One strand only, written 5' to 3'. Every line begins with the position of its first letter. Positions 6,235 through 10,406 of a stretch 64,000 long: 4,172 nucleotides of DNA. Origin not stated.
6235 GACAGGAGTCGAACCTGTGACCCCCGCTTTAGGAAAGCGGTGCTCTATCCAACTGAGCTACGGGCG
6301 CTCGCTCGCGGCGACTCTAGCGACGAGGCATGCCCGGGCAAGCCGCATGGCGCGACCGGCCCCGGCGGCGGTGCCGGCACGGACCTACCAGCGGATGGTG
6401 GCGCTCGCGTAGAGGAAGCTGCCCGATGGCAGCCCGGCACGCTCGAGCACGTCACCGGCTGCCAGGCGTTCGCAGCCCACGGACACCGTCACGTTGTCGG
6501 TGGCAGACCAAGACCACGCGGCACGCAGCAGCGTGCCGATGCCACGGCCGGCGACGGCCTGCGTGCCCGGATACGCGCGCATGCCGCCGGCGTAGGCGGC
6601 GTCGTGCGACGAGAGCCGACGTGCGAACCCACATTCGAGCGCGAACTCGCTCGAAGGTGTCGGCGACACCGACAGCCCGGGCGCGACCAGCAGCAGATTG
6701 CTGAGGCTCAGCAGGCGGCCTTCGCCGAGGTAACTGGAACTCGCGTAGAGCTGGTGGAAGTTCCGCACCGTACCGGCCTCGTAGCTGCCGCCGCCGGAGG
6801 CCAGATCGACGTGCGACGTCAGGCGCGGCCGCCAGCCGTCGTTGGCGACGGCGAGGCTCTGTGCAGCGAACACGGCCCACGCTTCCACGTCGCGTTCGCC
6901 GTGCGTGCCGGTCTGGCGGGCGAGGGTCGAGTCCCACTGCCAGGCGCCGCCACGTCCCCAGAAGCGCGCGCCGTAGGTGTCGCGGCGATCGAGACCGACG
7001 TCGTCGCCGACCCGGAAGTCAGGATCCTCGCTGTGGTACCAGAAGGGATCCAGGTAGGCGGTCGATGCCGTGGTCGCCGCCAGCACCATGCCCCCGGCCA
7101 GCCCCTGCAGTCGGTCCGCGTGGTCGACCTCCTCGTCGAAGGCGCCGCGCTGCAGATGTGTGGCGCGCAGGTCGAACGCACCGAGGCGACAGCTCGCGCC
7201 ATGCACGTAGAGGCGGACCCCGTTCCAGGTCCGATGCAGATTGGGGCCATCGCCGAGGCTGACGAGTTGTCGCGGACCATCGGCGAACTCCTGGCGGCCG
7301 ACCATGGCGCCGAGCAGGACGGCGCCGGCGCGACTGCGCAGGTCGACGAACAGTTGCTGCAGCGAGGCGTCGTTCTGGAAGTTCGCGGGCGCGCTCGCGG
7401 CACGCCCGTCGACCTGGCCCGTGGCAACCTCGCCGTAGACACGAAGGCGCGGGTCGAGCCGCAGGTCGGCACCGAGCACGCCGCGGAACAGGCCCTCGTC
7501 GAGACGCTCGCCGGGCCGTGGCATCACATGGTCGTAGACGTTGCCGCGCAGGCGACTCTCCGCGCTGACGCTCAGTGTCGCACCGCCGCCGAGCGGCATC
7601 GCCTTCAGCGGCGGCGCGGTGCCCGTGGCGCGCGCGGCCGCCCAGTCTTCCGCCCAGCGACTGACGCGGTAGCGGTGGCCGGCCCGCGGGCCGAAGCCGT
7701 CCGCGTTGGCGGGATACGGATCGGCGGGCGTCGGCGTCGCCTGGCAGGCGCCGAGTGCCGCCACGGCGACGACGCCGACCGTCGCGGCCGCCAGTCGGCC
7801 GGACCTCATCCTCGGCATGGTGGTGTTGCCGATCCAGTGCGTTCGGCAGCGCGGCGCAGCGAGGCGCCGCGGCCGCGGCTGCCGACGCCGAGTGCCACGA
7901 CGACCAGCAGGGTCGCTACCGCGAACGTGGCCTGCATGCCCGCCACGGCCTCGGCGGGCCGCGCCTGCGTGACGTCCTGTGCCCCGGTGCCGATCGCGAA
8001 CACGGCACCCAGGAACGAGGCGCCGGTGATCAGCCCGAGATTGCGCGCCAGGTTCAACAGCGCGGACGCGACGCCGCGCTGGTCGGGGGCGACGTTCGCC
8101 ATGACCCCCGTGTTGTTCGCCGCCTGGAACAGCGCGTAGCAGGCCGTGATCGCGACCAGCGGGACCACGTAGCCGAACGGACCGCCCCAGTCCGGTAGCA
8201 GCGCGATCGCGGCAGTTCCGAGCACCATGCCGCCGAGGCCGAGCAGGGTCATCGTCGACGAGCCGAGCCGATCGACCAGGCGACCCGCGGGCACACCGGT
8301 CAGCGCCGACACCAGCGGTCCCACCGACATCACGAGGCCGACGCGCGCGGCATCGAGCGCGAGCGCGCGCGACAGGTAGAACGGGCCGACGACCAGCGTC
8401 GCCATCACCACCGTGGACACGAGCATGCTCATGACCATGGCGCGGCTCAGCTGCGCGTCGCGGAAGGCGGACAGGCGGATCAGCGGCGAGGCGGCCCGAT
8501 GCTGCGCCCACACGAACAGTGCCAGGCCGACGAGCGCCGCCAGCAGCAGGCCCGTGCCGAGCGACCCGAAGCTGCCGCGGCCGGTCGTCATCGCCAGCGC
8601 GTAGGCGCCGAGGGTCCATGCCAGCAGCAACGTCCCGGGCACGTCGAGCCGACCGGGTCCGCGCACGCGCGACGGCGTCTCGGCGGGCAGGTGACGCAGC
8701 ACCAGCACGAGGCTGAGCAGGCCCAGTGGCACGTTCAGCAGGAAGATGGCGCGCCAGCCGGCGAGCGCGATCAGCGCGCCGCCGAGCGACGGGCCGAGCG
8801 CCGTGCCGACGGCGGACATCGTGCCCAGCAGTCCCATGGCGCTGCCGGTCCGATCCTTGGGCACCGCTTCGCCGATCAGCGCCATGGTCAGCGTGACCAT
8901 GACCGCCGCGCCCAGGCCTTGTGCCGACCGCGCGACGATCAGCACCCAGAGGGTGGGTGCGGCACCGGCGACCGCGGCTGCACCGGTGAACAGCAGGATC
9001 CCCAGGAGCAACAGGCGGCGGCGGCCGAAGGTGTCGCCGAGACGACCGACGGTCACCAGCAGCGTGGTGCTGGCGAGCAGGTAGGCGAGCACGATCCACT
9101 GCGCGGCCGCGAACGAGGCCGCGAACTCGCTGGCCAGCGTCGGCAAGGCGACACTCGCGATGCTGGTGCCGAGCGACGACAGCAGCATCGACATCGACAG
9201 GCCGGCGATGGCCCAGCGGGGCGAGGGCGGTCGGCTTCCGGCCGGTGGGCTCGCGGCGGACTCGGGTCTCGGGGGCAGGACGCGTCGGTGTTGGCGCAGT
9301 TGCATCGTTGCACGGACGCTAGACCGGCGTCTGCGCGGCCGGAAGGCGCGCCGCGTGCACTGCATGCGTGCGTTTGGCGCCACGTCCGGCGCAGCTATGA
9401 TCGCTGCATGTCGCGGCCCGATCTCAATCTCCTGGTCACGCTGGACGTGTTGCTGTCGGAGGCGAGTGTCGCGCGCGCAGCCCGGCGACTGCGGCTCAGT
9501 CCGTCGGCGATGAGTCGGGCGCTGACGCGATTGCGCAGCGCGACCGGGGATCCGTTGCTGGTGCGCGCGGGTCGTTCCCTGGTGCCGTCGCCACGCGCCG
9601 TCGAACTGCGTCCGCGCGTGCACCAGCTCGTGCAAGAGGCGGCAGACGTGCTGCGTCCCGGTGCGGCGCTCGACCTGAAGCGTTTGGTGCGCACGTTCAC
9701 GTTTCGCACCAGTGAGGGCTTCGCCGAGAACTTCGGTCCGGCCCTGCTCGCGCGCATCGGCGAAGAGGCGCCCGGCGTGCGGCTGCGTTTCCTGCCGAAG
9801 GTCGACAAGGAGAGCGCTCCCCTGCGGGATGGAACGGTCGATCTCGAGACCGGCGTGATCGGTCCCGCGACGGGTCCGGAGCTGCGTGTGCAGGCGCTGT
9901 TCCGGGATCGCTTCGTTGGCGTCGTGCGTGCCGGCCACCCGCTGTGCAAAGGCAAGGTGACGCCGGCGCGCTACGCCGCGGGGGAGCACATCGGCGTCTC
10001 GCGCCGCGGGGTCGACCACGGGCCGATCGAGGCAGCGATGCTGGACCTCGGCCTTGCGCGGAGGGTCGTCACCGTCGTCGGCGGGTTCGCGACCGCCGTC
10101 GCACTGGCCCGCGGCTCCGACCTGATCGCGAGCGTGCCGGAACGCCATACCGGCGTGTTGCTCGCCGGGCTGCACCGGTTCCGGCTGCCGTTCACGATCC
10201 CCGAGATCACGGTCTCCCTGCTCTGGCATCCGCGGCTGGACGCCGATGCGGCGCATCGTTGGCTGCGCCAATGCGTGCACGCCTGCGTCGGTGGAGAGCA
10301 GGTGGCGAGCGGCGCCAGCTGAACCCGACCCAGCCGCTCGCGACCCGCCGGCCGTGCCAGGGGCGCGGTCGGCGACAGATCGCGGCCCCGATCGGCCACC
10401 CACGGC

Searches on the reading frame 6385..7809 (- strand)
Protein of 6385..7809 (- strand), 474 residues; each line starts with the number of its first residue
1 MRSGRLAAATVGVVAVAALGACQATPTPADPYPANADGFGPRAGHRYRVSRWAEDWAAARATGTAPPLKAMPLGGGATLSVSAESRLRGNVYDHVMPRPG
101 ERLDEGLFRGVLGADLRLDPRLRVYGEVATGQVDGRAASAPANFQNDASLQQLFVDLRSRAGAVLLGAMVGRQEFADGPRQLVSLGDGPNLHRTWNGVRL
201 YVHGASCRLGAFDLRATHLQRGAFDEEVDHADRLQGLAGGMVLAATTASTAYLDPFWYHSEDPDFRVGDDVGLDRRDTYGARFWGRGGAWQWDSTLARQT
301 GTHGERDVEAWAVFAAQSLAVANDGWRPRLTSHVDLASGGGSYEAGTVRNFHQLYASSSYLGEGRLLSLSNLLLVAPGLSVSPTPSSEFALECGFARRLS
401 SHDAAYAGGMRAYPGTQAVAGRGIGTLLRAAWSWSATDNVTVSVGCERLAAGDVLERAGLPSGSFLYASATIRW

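Call 20: search_protein_families(library=pfam, proteins=[window:6385-7809:-], max_evalue=0.001)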
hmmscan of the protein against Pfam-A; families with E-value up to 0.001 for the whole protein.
window:6385-7809:- (474 aa): 1 family
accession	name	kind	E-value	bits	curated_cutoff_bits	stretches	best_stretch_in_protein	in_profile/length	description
PF13372.12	Alginate_exp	-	4.4e-37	128.2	25.2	1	83-459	7-385/395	Alginate export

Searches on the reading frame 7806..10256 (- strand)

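Call 20: search_protein_families(library=pfam, proteins=[window:7806-10256:-], max_evalue=0.001)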
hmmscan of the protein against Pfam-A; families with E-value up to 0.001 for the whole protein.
window:7806-10256:- (816 aa): 5 families
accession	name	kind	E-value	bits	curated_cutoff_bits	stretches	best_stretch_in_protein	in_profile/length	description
PF07690.21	MFS_1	-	1.5e-54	185.7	33.4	1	354-745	2-346/347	Major Facilitator Superfamily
PF00083.30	Sugar_tr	-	7.1e-10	38.8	22.3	1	384-520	47-189/452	Sugar (and other) transporter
PF05977.19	MFS_3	-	1.1e-09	37.8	27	1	355-523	17-190/524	Transmembrane secretion effector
PF03825.22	Nuc_H_symport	-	0.0002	20.9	25.9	1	597-787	203-389/400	Nucleoside H+ symporter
PF03137.26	OATP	-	0.00032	19.6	25.8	1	436-496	133-193/545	Organic Anion Transporter Polypeptide (OATP) family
